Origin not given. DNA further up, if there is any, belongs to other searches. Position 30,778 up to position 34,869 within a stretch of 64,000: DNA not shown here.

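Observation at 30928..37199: Small defence-type islet: solitary type IIG R-M enzyme, Uma2 nuclease, orphan ADP-ribosylglycohydrolase and a DUF433/DUF5615 pair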

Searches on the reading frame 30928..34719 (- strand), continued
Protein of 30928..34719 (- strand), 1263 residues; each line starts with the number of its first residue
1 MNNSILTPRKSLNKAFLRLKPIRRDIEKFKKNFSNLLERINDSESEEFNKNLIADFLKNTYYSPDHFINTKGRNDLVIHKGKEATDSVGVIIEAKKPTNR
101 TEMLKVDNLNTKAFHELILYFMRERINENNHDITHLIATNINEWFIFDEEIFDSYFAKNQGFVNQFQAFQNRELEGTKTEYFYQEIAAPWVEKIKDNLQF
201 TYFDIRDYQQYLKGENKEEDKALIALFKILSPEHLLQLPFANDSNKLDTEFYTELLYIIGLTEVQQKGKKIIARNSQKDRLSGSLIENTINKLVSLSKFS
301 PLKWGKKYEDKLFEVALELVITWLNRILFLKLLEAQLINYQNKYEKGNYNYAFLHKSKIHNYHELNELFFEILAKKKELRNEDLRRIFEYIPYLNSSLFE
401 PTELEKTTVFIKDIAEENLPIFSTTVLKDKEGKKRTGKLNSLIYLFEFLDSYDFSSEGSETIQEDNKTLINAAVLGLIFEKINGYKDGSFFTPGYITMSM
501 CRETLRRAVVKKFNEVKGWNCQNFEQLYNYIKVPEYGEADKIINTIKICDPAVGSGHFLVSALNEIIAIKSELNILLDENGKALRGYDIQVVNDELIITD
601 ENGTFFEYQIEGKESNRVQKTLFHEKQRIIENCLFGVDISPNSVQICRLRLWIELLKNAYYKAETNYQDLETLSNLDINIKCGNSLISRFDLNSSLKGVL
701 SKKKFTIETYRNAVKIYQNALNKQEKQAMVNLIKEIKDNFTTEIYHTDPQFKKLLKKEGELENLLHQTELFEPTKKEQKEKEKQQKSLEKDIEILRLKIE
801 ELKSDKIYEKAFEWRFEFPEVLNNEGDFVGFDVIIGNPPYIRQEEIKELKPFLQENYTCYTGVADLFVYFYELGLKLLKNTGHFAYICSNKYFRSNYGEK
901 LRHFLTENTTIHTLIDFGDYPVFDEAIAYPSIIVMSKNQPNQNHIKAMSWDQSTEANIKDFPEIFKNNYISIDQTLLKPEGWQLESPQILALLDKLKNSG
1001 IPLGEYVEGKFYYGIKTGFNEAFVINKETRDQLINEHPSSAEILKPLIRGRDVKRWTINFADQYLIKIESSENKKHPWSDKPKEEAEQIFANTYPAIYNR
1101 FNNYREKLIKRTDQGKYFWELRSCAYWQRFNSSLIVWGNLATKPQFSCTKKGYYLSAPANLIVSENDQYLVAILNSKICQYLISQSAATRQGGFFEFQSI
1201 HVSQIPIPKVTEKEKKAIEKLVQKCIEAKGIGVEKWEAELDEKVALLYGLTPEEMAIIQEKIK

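Call 29: find_encoding_contigs(protein=P0020, flank=8000, max_places=2)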
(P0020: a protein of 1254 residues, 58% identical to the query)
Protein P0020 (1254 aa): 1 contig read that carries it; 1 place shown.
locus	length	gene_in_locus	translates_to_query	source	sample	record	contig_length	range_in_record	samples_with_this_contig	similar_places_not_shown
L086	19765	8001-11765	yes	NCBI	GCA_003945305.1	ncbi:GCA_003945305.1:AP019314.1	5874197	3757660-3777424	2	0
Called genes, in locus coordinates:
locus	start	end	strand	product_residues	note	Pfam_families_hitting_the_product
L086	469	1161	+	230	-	PF13545:HTH_Crp_2, PF00325:Crp (weak)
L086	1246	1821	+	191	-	PF00239:Resolvase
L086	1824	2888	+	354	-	PF01385:OrfB_IS605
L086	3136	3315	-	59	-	-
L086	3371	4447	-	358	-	PF01594:AI-2E_transport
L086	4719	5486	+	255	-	PF00005:ABC_tran, PF13304:AAA_21 (faint), PF12399:BCA_ABC_TP_C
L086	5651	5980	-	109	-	PF13371:TPR_9 (weak), PF13414:TPR_11, PF13432:TPR_16 (faint), PF13431:TPR_17 (faint), PF00515:TPR_1, PF07719:TPR_2 (weak), PF13181:TPR_8 (weak), PF13414:TPR_11 (weak)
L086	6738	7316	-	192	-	PF01797:Y1_Tnp (faint)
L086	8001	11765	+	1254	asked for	PF23653:DUF7149, PF25120:DUF7814, PF20473:MmeI_Mtase (faint), PF07669:Eco57I, PF12950:TaqI_C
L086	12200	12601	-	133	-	PF01797:Y1_Tnp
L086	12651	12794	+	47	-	PF12323:HTH_OrfB_IS605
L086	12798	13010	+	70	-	-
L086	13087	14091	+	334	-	PF01385:OrfB_IS605, PF07282:Cas12f1-like_TNB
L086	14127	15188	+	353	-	PF08547:CIA30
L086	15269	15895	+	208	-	PF11833:CPP1-like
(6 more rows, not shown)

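Call 30: find_encoding_contigs(protein=P0064, flank=8000, max_places=2)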
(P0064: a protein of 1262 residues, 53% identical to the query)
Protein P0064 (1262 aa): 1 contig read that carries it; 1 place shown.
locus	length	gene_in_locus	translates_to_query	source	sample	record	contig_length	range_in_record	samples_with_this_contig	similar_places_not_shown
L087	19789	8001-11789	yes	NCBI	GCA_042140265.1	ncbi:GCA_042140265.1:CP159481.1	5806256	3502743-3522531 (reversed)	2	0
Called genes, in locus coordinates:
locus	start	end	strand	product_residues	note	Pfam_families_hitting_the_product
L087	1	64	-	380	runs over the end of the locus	PF00890:FAD_binding_2 (weak), PF01266:DAO (faint), PF03486:HI0933_like (weak), PF05834:Lycopene_cycl (faint), PF07992:Pyr_redox_2 (weak), PF12831:FAD_oxidored (weak), PF01494:FAD_binding_3, PF22578:GGR_cat (weak)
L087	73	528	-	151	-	-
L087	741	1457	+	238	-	PF00215:OMPdecase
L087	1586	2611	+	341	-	PF08240:ADH_N, PF00107:ADH_zinc_N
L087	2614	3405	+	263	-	PF00106:adh_short, PF13561:adh_short_C2, PF23441:SDR (weak)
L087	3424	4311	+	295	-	PF01261:AP_endonuc_2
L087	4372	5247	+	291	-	PF08450:SGL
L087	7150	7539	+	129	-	-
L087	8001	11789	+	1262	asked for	PF23653:DUF7149, PF25120:DUF7814, PF20473:MmeI_Mtase (weak), PF07669:Eco57I, PF12950:TaqI_C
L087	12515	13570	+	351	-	PF04616:Glyco_hydro_43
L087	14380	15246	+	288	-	PF03279:Lip_A_acyltrans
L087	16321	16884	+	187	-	PF13505:OMP_b-brl, PF10895:DUF2715 (faint)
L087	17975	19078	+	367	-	-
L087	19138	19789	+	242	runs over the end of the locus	-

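Call 56: find_encoding_contigs(protein=P0125, flank=10000, max_places=6)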
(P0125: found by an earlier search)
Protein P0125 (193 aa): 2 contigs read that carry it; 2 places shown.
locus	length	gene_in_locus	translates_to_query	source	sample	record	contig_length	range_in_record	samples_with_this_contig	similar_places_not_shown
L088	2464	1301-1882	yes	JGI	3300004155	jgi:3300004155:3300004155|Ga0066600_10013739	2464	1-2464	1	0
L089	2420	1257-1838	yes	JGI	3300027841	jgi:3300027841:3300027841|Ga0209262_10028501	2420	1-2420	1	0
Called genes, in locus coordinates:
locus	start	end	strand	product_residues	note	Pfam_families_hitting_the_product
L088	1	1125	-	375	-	?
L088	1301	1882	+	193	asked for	PF05685:Uma2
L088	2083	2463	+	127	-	?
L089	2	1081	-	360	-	?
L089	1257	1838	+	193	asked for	PF05685:Uma2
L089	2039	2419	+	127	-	?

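Call 57: find_encoding_contigs(protein=P0122, flank=10000, max_places=6)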
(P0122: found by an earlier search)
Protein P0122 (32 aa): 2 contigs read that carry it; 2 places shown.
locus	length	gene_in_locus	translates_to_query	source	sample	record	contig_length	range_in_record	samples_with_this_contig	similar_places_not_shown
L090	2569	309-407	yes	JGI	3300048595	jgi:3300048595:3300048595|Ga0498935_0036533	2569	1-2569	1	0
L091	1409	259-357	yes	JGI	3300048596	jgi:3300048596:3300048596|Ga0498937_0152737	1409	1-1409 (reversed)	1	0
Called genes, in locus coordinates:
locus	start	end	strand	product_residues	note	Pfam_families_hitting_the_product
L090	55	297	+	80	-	PF03458:Gly_transporter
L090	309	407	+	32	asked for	-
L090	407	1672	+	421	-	PF01546:Peptidase_M20, PF07687:M20_dimer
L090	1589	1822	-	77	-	-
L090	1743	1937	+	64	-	-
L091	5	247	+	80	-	PF03458:Gly_transporter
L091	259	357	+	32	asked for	-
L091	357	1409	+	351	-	?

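Call 60: search_protein_families(library=pfam, proteins=[L088:2083-2463:+], max_evalue=0.01)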
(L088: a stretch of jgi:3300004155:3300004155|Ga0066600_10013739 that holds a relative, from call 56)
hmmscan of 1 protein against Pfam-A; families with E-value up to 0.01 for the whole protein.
L088:2083-2463:+ (127 aa): 7 families
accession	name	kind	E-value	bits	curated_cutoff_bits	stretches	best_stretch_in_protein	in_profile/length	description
PF00005.33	ABC_tran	-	5.9e-20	72.7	25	1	20-126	1-95/137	ABC transporter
PF13476.12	AAA_23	-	6.8e-05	24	27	1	21-51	11-40/201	AAA domain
PF13604.12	AAA_30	-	0.00059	20.1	27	1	27-87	14-74/191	AAA domain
PF13304.12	AAA_21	-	0.00066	20.3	27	1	32-56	1-25/304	AAA domain, putative AbiEii toxin, Type IV TA system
PF00448.28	SRP54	-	0.0061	16.7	22.7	1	35-68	6-39/196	SRP54-type protein, GTPase domain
PF13191.12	AAA_16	-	0.0083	17.1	32.6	1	30-69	24-63/167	AAA ATPase domain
PF13514.12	AAA_27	-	0.0097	15.9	22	0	12-53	9-49/206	AAA domain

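Call 61: find_related_loci(query=window:30928-34719:-, collection=metagenome_contigs, flank=10000)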
Query window:30928-34719:- (1263 aa) in metagenome_contigs; peptide patterns used: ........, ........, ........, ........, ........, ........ (x = any residue, [..] = any of these).
175 stretches matched a pattern; 157 encode a relative of the query (tblastn E <= 1e-3); the best 80 are kept; 80 distinct loci.
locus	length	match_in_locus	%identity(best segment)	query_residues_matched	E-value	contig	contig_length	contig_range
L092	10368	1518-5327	50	1-1263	0e+0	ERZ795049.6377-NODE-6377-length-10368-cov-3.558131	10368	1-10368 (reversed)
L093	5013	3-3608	52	42-1259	0e+0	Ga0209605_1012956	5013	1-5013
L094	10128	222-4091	49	6-1261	0e+0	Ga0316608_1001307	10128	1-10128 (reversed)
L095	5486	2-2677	64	366-1259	0e+0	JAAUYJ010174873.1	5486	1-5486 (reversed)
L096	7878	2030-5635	48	6-1259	0e+0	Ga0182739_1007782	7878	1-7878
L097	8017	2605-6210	47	6-1259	0e+0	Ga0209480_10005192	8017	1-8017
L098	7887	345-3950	47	6-1259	0e+0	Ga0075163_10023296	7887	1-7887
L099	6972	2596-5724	54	6-1065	0e+0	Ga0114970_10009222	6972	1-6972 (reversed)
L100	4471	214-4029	46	6-1259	0e+0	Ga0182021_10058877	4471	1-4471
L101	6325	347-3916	48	1-1261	0e+0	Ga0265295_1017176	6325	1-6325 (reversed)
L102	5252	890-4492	47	6-1260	0e+0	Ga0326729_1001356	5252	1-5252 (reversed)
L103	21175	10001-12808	56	6-948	0e+0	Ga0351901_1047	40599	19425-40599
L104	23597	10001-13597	46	6-1259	0e+0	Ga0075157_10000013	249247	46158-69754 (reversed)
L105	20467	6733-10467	50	6-1259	0e+0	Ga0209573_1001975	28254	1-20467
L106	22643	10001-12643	58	6-884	0e+0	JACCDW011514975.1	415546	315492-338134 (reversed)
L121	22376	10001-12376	38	431-1263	5e-163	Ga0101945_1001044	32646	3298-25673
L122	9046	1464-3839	38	431-1263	3e-163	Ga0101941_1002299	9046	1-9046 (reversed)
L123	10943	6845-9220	38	431-1263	4e-163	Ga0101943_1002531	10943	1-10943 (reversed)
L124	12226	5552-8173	37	360-1263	6e-163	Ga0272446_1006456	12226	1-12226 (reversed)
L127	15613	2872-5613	33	365-1263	1e-160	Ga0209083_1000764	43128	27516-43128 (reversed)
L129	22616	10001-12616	36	387-1263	7e-158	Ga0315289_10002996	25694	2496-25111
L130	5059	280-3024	34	365-1263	1e-161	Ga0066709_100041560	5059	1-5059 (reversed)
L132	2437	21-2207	39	488-1263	4e-169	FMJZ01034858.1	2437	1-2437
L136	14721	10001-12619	36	360-1263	2e-157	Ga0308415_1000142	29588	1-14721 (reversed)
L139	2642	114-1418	53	830-1263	2e-157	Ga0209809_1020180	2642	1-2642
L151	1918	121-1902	40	623-1263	1e-150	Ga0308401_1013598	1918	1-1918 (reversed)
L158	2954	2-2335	36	490-1263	9e-144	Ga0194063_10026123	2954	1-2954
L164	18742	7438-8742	51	829-1263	3e-131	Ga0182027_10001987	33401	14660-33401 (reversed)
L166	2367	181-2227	41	623-1263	1e-138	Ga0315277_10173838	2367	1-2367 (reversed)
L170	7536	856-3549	32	387-1263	3e-129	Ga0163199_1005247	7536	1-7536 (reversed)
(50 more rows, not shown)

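Call 69: search_dna_similar(query=window:30928-34719:-, collection=plasmids, mode=protein, max_rows=15, max_evalue=1e-30)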
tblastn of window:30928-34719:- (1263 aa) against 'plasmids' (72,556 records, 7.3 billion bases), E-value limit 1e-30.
Records with a match: 62; places in all: 63; records where one place covers at least 80% of the query: 1.
Best place of each record, by identity: <60% 62.
By first word of the organism name: Pseudosulfitobacter 12; Sinorhizobium 6; Enterococcus 5; Lactococcus 4; Nostoc 3; Paracoccus 3; Pediococcus 2; Leuconostoc 2; Limosilactobacillus 2; Halolamina 2; and 20 more.
By predicted mobility (MOB-suite, as given by PLSDB): non-mobilizable 36; conjugative 14; mobilizable 12.
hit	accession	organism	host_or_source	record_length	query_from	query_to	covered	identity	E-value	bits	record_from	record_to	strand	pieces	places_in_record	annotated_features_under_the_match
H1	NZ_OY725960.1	Bacteroides finegoldii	-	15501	4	1180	93%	43.6%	0e+0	920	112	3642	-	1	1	Eco57I restriction-modification methylase domain-containing protein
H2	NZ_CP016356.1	Lacticaseibacillus paracasei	cell culture,starter culture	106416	6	954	75%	41.1%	0e+0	617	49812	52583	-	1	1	TaqI-like C-terminal specificity domain-containing protein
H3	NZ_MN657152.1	Arthrobacter sp.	-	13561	6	941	74%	41.0%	0e+0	643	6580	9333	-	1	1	TaqI-like C-terminal specificity domain-containing protein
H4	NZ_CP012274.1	Pediococcus damnosus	bottled beer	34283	6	941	74%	41.0%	0e+0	622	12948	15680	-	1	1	TaqI-like C-terminal specificity domain-containing protein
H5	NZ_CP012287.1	Pediococcus damnosus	brewing yeast sample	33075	6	941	74%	41.0%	0e+0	622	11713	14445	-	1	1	TaqI-like C-terminal specificity domain-containing protein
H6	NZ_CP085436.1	Priestia megaterium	single cell,soil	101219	9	939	74%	40.5%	0e+0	617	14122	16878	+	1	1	TaqI-like C-terminal specificity domain-containing protein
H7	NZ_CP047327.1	Enterococcus faecium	animal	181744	6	941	74%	40.1%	0e+0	602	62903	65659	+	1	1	TaqI-like C-terminal specificity domain-containing protein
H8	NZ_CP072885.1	Enterococcus faecium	stream/river surface water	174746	6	941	74%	40.1%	0e+0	602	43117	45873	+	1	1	TaqI-like C-terminal specificity domain-containing protein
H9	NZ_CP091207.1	Enterococcus faecium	Homo sapiens,whole organism,fecal sample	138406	6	941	74%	40.0%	0e+0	601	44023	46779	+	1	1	TaqI-like C-terminal specificity domain-containing protein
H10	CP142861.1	Enterococcus faecium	Microbe,Sikhye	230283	27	941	72%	40.8%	5e-179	595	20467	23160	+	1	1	none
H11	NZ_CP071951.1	Leuconostoc gelidum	single strain,kimchi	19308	6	936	74%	38.0%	4e-159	536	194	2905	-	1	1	none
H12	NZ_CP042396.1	Leuconostoc citreum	cell culture,kimchi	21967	6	936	74%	37.8%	3e-158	534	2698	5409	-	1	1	DNA methyltransferase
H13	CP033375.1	Limosilactobacillus fermentum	Cow,cell culture,Fresh milk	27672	1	686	54%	43.5%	3e-73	548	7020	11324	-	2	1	hypothetical protein | IS66 family insertion sequence hypothetical protein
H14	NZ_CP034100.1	Limosilactobacillus fermentum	single cell,kimchi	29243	1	686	54%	43.5%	3e-73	548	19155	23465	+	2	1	IS66 family transposase | hypothetical protein (x2) | tnpB: IS66 family insertion sequence element accessory protein TnpB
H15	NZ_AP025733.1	Nostoc cf. commune SO-36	-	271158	812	1259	35%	56.5%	4e-157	531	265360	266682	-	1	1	TaqI-like C-terminal specificity domain-containing protein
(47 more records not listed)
